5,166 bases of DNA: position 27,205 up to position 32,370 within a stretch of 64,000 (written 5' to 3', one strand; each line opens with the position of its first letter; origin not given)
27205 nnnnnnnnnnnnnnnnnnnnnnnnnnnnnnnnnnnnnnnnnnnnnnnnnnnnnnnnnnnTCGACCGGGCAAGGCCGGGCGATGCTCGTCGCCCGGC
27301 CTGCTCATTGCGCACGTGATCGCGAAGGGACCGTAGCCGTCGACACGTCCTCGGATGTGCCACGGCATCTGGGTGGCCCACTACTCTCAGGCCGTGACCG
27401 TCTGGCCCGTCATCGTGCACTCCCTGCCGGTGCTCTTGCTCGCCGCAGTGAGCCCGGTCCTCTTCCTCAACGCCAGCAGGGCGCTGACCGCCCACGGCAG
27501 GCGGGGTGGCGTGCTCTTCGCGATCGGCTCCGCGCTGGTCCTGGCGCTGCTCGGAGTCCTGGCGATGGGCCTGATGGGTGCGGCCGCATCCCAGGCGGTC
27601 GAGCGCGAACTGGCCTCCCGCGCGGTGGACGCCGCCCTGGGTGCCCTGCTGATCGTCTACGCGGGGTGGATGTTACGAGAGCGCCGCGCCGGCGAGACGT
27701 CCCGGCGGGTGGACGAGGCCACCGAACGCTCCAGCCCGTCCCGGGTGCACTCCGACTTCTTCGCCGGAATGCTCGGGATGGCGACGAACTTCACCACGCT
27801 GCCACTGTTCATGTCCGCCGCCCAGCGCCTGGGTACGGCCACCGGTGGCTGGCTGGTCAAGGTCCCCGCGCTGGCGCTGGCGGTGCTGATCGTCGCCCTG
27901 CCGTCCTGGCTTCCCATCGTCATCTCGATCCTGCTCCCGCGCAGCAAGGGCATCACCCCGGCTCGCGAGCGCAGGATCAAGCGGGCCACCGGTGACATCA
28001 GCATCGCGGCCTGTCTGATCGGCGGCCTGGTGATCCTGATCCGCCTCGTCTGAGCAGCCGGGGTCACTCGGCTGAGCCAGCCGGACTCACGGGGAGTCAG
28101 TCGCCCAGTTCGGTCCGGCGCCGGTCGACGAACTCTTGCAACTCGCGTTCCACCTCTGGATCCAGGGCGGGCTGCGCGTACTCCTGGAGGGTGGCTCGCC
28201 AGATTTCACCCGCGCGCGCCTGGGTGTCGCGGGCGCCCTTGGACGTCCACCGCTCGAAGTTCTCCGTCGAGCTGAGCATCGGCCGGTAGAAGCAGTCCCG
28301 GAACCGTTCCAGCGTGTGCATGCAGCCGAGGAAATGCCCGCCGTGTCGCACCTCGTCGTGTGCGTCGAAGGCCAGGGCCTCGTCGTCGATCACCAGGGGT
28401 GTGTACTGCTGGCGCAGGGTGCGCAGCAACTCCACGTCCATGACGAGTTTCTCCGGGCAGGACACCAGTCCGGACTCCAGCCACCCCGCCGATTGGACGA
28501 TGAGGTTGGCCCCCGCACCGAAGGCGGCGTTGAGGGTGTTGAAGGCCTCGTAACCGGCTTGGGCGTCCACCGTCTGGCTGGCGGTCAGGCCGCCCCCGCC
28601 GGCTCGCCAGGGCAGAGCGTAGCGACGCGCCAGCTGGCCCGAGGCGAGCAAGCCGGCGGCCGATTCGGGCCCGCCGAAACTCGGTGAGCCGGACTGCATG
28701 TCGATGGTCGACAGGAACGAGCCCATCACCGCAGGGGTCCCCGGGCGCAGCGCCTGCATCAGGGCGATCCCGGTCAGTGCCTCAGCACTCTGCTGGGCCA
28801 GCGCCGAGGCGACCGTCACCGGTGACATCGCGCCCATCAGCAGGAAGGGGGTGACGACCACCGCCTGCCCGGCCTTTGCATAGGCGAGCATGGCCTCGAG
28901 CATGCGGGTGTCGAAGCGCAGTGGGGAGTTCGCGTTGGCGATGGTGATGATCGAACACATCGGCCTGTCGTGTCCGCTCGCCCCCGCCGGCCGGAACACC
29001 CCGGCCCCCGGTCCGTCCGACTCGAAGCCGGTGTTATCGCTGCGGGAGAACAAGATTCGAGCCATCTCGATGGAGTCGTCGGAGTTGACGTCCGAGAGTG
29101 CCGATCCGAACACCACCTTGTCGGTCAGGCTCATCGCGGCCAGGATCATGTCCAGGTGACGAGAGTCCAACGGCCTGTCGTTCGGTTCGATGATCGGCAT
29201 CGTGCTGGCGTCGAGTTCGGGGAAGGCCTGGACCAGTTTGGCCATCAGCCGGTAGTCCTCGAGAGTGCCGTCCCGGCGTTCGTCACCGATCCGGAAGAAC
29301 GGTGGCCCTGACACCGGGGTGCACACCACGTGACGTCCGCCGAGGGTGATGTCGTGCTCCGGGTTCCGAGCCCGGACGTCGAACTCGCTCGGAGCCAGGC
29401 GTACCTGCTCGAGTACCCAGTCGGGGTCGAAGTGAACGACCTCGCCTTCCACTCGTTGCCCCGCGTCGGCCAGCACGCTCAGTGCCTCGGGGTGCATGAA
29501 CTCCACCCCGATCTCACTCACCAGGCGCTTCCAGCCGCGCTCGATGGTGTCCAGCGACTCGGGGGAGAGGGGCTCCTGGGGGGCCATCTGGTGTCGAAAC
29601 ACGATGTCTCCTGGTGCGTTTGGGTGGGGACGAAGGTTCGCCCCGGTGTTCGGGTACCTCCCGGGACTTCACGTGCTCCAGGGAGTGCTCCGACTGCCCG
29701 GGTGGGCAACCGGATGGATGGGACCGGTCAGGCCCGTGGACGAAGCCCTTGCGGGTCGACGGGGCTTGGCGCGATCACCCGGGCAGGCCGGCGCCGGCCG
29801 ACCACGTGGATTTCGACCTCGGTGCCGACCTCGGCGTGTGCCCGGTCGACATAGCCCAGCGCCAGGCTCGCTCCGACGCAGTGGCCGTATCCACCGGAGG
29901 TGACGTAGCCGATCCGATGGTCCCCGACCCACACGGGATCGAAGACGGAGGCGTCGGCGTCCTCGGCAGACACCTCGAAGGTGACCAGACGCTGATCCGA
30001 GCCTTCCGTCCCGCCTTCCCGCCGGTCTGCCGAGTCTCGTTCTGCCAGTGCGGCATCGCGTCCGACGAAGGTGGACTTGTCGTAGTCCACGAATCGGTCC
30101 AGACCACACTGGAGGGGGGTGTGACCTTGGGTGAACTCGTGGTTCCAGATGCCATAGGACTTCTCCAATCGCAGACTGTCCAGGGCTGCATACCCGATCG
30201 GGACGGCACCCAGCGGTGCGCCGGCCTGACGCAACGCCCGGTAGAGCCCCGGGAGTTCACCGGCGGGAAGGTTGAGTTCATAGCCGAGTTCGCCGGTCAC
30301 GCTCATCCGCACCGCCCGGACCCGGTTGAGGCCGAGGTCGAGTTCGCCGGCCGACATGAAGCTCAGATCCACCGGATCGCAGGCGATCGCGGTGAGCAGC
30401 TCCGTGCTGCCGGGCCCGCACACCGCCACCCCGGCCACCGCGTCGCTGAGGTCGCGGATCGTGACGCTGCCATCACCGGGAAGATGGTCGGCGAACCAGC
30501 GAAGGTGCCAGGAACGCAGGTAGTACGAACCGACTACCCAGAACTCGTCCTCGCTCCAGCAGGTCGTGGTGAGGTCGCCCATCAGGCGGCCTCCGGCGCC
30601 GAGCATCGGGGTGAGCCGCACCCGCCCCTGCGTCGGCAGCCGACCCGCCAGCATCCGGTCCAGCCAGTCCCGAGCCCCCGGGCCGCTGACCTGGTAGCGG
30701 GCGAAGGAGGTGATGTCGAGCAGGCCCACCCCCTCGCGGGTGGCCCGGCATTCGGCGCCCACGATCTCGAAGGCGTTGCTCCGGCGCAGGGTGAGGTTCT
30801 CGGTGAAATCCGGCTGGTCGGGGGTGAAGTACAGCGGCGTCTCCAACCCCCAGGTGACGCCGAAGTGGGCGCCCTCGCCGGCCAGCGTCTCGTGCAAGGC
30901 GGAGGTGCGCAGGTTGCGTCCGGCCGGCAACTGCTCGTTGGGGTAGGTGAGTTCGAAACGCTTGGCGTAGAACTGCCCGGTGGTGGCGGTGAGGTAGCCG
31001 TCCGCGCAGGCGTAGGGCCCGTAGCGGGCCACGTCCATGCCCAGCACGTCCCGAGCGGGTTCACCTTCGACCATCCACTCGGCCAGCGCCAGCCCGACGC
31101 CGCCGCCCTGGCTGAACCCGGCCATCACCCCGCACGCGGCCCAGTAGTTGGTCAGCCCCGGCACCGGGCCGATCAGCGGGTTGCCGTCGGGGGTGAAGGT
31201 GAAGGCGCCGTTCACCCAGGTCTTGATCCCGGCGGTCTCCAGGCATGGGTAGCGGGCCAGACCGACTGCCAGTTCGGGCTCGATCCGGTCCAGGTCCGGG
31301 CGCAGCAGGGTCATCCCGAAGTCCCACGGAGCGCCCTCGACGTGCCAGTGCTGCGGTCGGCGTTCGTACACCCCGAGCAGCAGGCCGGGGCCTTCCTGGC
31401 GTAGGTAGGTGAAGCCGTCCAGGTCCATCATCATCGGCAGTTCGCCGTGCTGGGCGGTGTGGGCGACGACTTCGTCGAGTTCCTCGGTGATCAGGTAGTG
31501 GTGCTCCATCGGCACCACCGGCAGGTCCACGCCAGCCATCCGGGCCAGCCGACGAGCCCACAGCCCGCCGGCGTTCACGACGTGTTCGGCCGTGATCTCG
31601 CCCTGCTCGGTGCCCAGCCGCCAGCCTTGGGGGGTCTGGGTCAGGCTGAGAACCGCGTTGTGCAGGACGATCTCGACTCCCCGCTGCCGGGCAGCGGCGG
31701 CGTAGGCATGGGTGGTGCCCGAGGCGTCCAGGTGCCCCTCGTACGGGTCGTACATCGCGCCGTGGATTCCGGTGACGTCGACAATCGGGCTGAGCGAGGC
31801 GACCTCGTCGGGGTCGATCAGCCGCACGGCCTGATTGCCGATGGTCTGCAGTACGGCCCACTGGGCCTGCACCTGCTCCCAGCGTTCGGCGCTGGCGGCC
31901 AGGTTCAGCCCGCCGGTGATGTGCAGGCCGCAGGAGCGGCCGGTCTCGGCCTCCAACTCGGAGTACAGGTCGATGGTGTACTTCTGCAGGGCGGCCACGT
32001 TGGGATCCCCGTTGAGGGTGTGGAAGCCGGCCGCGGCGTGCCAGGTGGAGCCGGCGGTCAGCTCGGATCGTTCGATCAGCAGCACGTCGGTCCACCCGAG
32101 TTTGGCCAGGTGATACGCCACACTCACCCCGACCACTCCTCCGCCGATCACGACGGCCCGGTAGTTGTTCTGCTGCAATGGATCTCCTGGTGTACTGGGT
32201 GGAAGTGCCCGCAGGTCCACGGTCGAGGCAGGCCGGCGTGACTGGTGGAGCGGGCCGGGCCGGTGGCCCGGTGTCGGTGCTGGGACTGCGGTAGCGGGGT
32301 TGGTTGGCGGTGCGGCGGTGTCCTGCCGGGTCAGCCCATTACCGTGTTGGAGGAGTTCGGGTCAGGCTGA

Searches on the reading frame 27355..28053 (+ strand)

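Call 56: search_protein_families(library=pfam, proteins=[window:27355-28053:+], max_evalue=0.00001)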
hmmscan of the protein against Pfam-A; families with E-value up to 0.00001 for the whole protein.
window:27355-28053:+ (232 aa): 1 family
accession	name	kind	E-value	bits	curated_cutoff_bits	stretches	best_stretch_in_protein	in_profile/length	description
PF11139.14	SfLAP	-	8.3e-07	29.1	35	1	46-228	25-208/213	Sap, sulfolipid-1-addressing protein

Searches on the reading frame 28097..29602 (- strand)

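Call 56: search_protein_families(library=pfam, proteins=[window:28097-29602:-], max_evalue=0.00001)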
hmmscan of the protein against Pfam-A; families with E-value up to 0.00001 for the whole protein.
window:28097-29602:- (501 aa): 1 family
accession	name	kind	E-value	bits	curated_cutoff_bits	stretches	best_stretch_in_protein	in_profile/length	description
PF06253.16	MTTB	-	1.4e-172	574.6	25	2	207-500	209-500/500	Trimethylamine methyltransferase (MTTB)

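Call 79: search_protein_families(library=ncbifam, proteins=[window:28097-29602:-], max_evalue=0.00001)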
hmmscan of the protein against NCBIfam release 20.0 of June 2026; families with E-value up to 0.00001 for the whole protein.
window:28097-29602:- (501 aa): 1 family
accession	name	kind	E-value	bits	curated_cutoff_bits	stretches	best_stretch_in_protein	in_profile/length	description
TIGR02369.2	trimeth_pyl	equivalog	3.9e-73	246.5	525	2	211-493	189-466/469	[trimethylamine--corrinoid protein] Co-methyltransferase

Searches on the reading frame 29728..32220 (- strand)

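Call 56: search_protein_families(library=pfam, proteins=[window:29728-32220:-], max_evalue=0.00001)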
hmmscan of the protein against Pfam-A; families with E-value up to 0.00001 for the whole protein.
window:29728-32220:- (830 aa): 6 families
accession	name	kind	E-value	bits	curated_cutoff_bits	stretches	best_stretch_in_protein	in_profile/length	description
PF01266.30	DAO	-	2.6e-67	228.3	27.9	1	22-382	2-353/353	FAD dependent oxidoreductase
PF01571.26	GCV_T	-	1.2e-60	205.4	25.6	1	442-709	1-254/255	Aminomethyltransferase folate-binding domain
PF08669.17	GCV_T_C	-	6.7e-20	71.2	25.9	1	744-822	2-80/80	Glycine cleavage T-protein C-terminal barrel domain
PF16350.10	FAO_M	-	4.5e-15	56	27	1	385-440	1-56/56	FAD dependent oxidoreductase central domain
PF13738.12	Pyr_redox_3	-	1.8e-07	31.1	30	0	23-55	1-33/305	Pyridine nucleotide-disulphide oxidoreductase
PF07992.20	Pyr_redox_2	-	1.9e-06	28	26.1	0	18-53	141-175/291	Pyridine nucleotide-disulphide oxidoreductase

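Call 79: search_protein_families(library=ncbifam, proteins=[window:29728-32220:-], max_evalue=0.00001)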
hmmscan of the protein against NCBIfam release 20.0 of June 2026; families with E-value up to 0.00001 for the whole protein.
window:29728-32220:- (830 aa): 23 families
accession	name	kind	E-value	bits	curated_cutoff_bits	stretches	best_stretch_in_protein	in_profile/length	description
TIGR01372.1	soxA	subfamily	9.6e-46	156.1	1164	1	485-827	644-993/996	sarcosine oxidase subunit alpha family protein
NF001567.0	PRK00389.1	subfamily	1e-39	136.6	300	1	488-819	35-351/359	glycine cleavage system aminomethyltransferase GcvT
NF053776.1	TmaoDeMthMsil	equivalog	5e-37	127.8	1100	1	489-830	420-763/763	trimethylamine N-oxide demethylase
TIGR00528.1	gcvT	equivalog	6.2e-35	120.8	235.85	1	489-816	34-355/362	glycine cleavage system aminomethyltransferase GcvT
NF010093.0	PRK13579.1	equivalog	1.4e-32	113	459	1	489-817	43-360/371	glycine cleavage system aminomethyltransferase GcvT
TIGR02352.1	thiamin_ThiO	equivalog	3.3e-25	88.9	250.8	1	23-255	2-240/351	glycine oxidase ThiO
NF008425.0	PRK11259.1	equivalog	4.1e-24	85.2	257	1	18-400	3-375/377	N-methyl-L-tryptophan oxidase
NF001933.0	PRK00711.1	subfamily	9.2e-21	74.3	383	1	76-240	109-275/429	D-amino acid dehydrogenase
TIGR01373.1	soxB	subfamily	1.2e-18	67.1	529.45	1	14-253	25-271/407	sarcosine oxidase subunit beta family protein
NF009133.0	PRK12486.1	equivalog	4e-18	65.5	410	1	482-816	39-364/369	dimethylsulfoniopropionate demethylase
TIGR01377.1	soxA_mon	subfamily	3.1e-15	55.8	479.65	1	21-391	2-366/381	amino oxidase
TIGR03197.1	MnmC_Cterm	equivalog_domain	1.2e-14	54.2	174.2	1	22-230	2-211/400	FAD-dependent 5-carboxymethylaminomethyl-2-thiouridine(34) oxidoreductase MnmC1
NF008726.1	PRK11728.1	equivalog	2.9e-14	52.7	299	1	20-252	1-235/389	L-2-hydroxyglutarate oxidase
TIGR03364.1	HpnW_proposed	hypoth_equivalog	4.3e-14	52.4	285.1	1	21-220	2-195/365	TIGR03364 family FAD-dependent oxidoreductase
NF002480.1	PRK01747.1-1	equivalog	9.1e-14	50.8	540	1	16-231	245-461/645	bifunctional tRNA (5-methylaminomethyl-2-thiouridine)(34)-methyltransferase MnmC2/FAD-dependent 5-carboxymethylaminomethyl-2-thiouridine(34)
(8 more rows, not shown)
